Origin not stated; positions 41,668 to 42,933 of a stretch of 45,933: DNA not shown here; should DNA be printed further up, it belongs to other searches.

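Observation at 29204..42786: Eight-gene array of an unrecognised Cys-pair / His-motif helical-repeat exoprotein family (CHR)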

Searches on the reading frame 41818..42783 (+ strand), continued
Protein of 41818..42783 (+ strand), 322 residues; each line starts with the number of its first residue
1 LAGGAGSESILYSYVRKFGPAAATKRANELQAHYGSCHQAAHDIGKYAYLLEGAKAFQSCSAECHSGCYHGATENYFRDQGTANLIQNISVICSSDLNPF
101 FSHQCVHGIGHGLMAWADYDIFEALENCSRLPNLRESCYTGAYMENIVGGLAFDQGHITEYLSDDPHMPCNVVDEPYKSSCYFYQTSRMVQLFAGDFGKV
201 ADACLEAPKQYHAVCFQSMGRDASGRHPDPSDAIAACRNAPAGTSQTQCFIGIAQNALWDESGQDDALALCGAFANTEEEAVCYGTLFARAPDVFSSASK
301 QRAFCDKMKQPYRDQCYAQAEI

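Call 57: search_protein_families(library=pfam, proteins=[L011:6493-7620:+, L011:7620-8558:+, L009:6934-8082:+, L009:8095-9039:+, L009:9036-9836:+, L009:13024-13992:+, L009:14022-15047:+, L017:4527-5228:+, L015:6603-9557:+, L022:3205-3921:+], max_evalue=0.001)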
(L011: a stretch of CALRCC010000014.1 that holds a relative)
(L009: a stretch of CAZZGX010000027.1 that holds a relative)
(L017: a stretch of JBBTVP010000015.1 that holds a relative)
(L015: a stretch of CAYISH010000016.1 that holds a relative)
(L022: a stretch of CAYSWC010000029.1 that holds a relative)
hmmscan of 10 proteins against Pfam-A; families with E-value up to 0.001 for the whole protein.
L011:6493-7620:+ (375 aa): 10 families
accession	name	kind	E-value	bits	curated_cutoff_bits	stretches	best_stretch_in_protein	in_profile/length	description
PF16819.11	DUF5074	-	9.2e-15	55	27.2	1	117-199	163-252/353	Domain of unknown function (DUF5074)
PF10282.15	Lactonase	-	1.4e-11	44.6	21.7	1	250-345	227-319/344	Lactonase, 7-bladed beta-propeller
PF21783.3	YNCE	-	7.3e-11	42.4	27.1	1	296-365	263-332/339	YNCE-like beta-propeller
PF21959.2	DUF6923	-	2.3e-08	34.5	27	0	226-315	89-169/234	Repeat of unknown function (DUF6923)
PF02239.22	Cytochrom_D1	-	8.7e-08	31.5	25.5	1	286-356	46-116/368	Cytochrome D1 heme domain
PF13360.13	PQQ_2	-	1.3e-07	32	27.6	1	79-311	11-231/233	Outer membrane protein assembly factor BamB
PF01731.26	Arylesterase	-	4.5e-07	30.4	21.3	0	267-346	5-83/86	Arylesterase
PF04053.20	B-prop_COPA_B_2nd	-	5e-06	26.6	57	0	282-346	112-173/248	COPA/B second beta-propeller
PF25174.1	Beta-prop_THOC3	-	3.6e-05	23.3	305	0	302-362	74-133/272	THOC3 beta-propeller domain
PF08450.18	SGL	-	6.6e-05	23.1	26.3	0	189-347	6-164/246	SMP-30/Gluconolactonase/LRE-like region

L011:7620-8558:+ (312 aa): 1 family
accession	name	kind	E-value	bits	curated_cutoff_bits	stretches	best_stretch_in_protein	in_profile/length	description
PF10432.14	bact-PGI_C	-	4.3e-38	131.1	24.5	1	166-312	4-151/151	Bacterial phospho-glucose isomerase C-terminal SIS domain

L009:6934-8082:+ (382 aa): 4 families
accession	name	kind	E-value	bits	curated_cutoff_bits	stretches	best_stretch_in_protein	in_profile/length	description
PF03949.21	Malic_M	-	1e-28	100.8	23.5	1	165-372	3-245/258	Malic enzyme, NAD binding domain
PF00390.24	malic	-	5.6e-26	91.9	23.1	1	20-150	3-181/182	Malic enzyme, N-terminal domain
PF00208.27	ELFV_dehydrog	-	0.0001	22.6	23.4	1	161-224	5-69/241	Glutamate/Leucine/Phenylalanine/Valine dehydrogenase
PF00899.27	ThiF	-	0.0009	18.9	28.1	0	183-219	16-52/238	ThiF family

L009:8095-9039:+ (314 aa): 1 family
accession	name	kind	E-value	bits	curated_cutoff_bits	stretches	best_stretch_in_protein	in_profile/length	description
PF10432.14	bact-PGI_C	-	3e-37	128.3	24.5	1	166-312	3-151/151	Bacterial phospho-glucose isomerase C-terminal SIS domain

L009:9036-9836:+ (266 aa): 1 family
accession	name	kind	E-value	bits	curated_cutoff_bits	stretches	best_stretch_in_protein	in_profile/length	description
PF00480.26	ROK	-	8.6e-30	104.7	22.9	1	5-262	4-292/294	ROK family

L009:13024-13992:+ (322 aa): 1 family
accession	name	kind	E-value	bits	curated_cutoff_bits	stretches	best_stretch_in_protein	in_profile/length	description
PF02618.21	YceG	-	2.5e-74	250.7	32.4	1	38-319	1-275/275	YceG-like family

L009:14022-15047:+ (341 aa): 7 families
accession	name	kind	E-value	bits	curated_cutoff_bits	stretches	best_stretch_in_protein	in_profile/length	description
PF03054.22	tRNA_Me_trans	-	8.9e-73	244.7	20.6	1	4-194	1-202/202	tRNA methyl transferase HUP domain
PF20259.3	tRNA_Me_trans_M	-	5.7e-18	64.7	27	1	199-261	2-65/66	tRNA methyl transferase PRC-barrel domain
PF20258.4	tRNA_Me_trans_C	-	3.3e-17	63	20.6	1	272-340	2-77/77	Aminomethyltransferase beta-barrel domain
PF02540.23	NAD_synthase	-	2e-07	30.9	21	1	4-72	19-83/242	NAD synthase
PF00733.27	Asn_synthase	-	1e-05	25.8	21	1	3-84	17-96/354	Asparagine synthase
PF24167.1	DUF7411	-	4.6e-05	23.5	28.7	1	5-84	2-72/194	Family of unknown function (DUF7411)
PF02568.20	ThiI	-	0.00097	19.2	20.5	0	4-68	4-70/197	Thiamine biosynthesis protein (ThiI)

L017:4527-5228:+ (233 aa): 3 families
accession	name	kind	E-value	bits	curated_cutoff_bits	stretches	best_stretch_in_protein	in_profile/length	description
PF00535.33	Glycos_transf_2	-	8.8e-25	88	23.3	1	5-167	1-168/168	Glycosyl transferase family 2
PF13641.12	Glyco_tranf_2_3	-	4.1e-08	34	27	1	3-91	2-96/230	Glycosyltransferase like family 2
PF10111.15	Glyco_tranf_2_2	-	5.7e-06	26.5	27.3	1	5-111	1-111/276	Glycosyltransferase like family 2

L015:6603-9557:+ (984 aa): 3 families
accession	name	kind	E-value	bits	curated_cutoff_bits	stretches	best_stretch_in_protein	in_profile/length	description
PF02867.20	Ribonuc_red_lgC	-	7.2e-187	622.6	23.9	1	336-871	1-523/523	Ribonucleotide reductase, barrel domain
PF03477.21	ATP-cone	-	1.9e-30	105.7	25.8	2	8-96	3-87/88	ATP cone domain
PF00317.26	Ribonuc_red_lgN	-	9.4e-23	80.5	28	1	258-332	3-76/77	Ribonucleotide reductase, all-alpha domain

L022:3205-3921:+ (238 aa): 4 families
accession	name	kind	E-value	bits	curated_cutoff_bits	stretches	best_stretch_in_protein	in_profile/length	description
PF00535.33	Glycos_transf_2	-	1.2e-33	116.9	23.3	1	5-171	1-168/168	Glycosyl transferase family 2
PF13641.12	Glyco_tranf_2_3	-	2.4e-10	41.3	27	1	4-128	3-133/230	Glycosyltransferase like family 2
PF10111.15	Glyco_tranf_2_2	-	1.9e-09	37.9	27.3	1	5-107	1-105/276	Glycosyltransferase like family 2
PF13704.12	Glyco_tranf_2_4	-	5.1e-07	30.6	27.5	1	20-93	6-81/98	Glycosyl transferase family 2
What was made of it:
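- A GT2 follows the GT39 in L017 and L022 (call 57). A GT2 of polyprenyl-phosphate-sugar-synthase size follows the GT39 in two loci (call 57).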

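Call 60: search_protein_families(library=pfam, proteins=[P0121, P0122, P0123, P0124], max_evalue=0.001)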
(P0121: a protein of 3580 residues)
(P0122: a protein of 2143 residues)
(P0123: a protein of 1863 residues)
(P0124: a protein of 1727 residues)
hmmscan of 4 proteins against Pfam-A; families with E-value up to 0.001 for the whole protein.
P0121 (3580 aa): 4 families
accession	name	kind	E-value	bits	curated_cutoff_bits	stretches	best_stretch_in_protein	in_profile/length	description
PF00933.27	Glyco_hydro_3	-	6e-61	207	27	1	3093-3402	2-315/316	Glycosyl hydrolase family 3 N terminal domain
PF01816.23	LRV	-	4.5e-10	39.7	21.6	0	3438-3463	1-26/26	Leucine rich repeat variant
PF02985.28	HEAT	-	0.00026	21.4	23.5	0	3427-3446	3-22/31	HEAT repeat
PF13646.12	HEAT_2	-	0.00091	19.9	27.7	0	3505-3566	3-74/88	HEAT repeats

P0122 (2143 aa): 0 families

P0123 (1863 aa): 0 families

P0124 (1727 aa): 0 families
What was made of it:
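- One giant protein joins ten modules to a GH3 glycosidase, which points to glycans rather than metals (call 60). A ten-module protein carries a GH3 domain (call 60).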

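Call 62: fold_search(model_id=the predicted structure, library=viral)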
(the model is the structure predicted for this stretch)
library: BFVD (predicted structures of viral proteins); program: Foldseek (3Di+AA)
matches with E <= 10: 296; with E <= 0.001: 0
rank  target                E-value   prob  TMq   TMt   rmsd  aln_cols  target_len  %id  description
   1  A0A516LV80            3.4e-01  0.10  0.12  0.06  27.5       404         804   10  (no name in the UniProt tables at hand)
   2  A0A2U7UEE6            3.5e-01  0.44  0.22  0.16  18.1       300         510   11  Uncharacterized protein [Pandoravirus macleodensis]
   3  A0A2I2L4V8            3.8e-01  0.25  0.21  0.16  21.3       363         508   12  Tetratricopeptide repeat protein [Orpheovirus IHUMI-LCC2]
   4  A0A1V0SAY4            4.1e-01  0.38  0.24  0.18  19.7       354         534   10  TPR repeat protein [Catovirus CTV1]
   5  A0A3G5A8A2            4.5e-01  0.14  0.15  0.13  20.4       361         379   11  Uncharacterized protein [Hyperionvirus sp.]
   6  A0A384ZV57            4.8e-01  0.35  0.25  0.19  12.2       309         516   12  (no name in the UniProt tables at hand)
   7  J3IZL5                4.8e-01  0.30  0.20  0.19  18.2       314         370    9  (no name in the UniProt tables at hand)
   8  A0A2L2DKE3            5.0e-01  0.57  0.25  0.24  16.3       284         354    9  Uncharacterized protein [Acanthamoeba polyphaga mimivirus]
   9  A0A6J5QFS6            6.1e-01  0.21  0.18  0.13  18.2       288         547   10  Glycosyltransferase 2-like [uncultured Caudovirales phage]
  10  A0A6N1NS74            6.4e-01  0.23  0.21  0.21  22.6       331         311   10  Gamma-soluble NSF attachment protein [Tupanvirus deep ocean]
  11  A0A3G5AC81            6.4e-01  0.16  0.17  0.19  21.6       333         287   11  Putative alpha-soluble NSF attachment protein-like [Hyperionvirus sp.]
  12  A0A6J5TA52            6.9e-01  0.10  0.14  0.07  30.1       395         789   10  Uncharacterized protein [uncultured Caudovirales phage]
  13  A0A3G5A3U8            7.2e-01  0.13  0.17  0.14  19.0       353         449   11  Zinc finger SWIM domain protein [Harvfovirus sp.]
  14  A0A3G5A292            7.8e-01  0.20  0.22  0.20  18.9       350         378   12  Sel1 repeat family protein [Harvfovirus sp.]
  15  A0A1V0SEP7            8.1e-01  0.16  0.22  0.13  25.4       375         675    8  RING-type domain-containing protein [Hokovirus HKV1]
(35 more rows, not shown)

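Call 69: search_protein_families(library=pfam, alignment_id=A6, max_evalue=1)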
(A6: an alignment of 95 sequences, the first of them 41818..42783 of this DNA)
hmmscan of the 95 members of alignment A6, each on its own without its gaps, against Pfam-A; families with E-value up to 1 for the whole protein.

A. member 1, window:41818-42783:+ (322 aa): 0 families

B. families by the number of members that match (of 95 scanned): 57 families (the first 25 are shown)
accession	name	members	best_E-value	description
PF15224.11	SCRG1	5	0.017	Scrapie-responsive protein 1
PF01738.24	DLH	2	0.15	Dienelactone hydrolase family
PF02297.22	COX6B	2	0.16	Cytochrome oxidase c subunit VIb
PF01297.22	ZnuA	1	0.00089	Zinc-uptake complex component A periplasmic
PF15541.11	Ntox4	1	0.0018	Bacterial toxin 4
PF19535.4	DUF6060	1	0.011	Family of unknown function (DUF6060)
PF22155.1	Mre11_acc_DNA_cap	1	0.014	Mre11 accessory DNA binding capping domain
PF17231.7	DUF5305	1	0.017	Family of unknown function (DUF5305)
PF23771.1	DUF7168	1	0.018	Domain of unknown function (DUF7168)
PF14145.11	YrhK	1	0.023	YrhK-like protein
PF10717.14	ODV-E18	1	0.036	Occlusion-derived virus envelope protein ODV-E18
PF13473.12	Cupredoxin_1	1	0.036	Cupredoxin-like domain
PF05555.16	DUF762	1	0.037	Coxiella burnetii protein of unknown function (DUF762)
PF14876.11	RSF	1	0.039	Respiratory growth transcriptional regulator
PF19947.4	DUF6409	1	0.043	Family of unknown function (DUF6409)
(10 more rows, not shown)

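Call 72: find_encoding_contigs(protein=P0121, flank=8000, max_places=2)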
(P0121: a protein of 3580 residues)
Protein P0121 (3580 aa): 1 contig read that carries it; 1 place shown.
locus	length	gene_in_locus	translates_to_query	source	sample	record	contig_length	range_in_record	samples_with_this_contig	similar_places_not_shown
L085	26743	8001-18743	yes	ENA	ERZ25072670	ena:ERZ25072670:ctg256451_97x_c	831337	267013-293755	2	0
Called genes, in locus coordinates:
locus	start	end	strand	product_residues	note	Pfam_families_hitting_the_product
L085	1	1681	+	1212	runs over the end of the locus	-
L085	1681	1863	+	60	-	PF14312:FG-GAP_2 (weak)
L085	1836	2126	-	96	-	-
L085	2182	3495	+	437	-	-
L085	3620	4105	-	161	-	-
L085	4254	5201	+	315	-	PF01699:Na_Ca_ex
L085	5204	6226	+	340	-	PF21088:MS_channel_1st, PF00924:MS_channel_2nd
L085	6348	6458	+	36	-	-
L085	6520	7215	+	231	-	PF00849:PseudoU_synth_2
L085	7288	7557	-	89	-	-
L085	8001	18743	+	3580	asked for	PF00933:Glyco_hydro_3, PF01816:LRV (faint)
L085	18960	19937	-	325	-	PF02585:PIG-L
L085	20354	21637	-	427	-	PF14312:FG-GAP_2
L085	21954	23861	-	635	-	-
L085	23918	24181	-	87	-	-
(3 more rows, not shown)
